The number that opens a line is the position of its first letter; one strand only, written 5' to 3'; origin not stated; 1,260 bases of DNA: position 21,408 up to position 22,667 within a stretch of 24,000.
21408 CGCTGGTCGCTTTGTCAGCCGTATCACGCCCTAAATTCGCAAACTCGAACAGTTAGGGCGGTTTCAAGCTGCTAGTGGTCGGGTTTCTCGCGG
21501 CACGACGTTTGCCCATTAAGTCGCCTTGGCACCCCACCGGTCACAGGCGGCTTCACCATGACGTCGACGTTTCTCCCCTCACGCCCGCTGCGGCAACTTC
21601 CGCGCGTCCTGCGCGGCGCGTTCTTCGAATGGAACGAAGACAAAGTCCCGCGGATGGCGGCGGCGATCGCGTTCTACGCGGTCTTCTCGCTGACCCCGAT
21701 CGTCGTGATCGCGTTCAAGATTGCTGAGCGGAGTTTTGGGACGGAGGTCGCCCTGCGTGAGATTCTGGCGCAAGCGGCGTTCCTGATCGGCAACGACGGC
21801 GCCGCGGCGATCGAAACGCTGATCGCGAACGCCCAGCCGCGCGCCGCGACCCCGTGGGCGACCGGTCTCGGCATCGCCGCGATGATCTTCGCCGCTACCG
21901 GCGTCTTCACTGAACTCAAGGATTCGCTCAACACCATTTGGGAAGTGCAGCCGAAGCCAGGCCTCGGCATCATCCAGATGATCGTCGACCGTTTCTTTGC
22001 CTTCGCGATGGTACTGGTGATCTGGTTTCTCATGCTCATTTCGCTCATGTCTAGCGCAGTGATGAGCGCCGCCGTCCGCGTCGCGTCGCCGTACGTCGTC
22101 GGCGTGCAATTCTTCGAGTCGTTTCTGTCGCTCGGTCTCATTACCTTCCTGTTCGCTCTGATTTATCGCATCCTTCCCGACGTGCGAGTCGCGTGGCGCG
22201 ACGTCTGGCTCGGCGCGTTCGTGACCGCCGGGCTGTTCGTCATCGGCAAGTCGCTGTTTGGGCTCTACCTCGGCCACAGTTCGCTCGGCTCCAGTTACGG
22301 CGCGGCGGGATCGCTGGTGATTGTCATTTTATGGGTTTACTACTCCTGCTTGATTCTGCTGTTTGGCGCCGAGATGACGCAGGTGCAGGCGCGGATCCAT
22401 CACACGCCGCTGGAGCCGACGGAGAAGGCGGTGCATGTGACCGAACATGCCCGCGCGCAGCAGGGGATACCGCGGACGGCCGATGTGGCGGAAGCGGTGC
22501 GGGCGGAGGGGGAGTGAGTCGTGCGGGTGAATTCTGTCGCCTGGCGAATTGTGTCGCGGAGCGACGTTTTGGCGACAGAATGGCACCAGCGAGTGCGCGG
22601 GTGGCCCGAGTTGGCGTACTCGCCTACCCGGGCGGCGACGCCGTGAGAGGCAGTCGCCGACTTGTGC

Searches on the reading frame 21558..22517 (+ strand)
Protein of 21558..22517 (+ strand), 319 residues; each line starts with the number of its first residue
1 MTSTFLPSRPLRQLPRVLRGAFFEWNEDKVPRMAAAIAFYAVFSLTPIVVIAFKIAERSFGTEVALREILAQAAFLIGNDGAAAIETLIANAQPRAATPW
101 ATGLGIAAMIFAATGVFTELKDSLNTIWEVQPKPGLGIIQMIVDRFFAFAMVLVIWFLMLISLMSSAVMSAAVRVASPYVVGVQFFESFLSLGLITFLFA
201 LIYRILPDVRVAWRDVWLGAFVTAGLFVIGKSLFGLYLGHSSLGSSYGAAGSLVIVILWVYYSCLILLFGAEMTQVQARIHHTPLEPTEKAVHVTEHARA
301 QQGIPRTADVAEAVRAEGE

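Call 7: search_protein_families(library=pfam, proteins=[window:21558-22517:+])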
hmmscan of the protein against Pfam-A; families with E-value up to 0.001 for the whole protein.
window:21558-22517:+ (319 aa): 1 family
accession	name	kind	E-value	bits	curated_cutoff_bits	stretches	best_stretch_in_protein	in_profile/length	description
PF03631.20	Virul_fac_BrkB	-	2.6e-47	162.1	33.7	1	27-277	2-255/259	Virulence factor BrkB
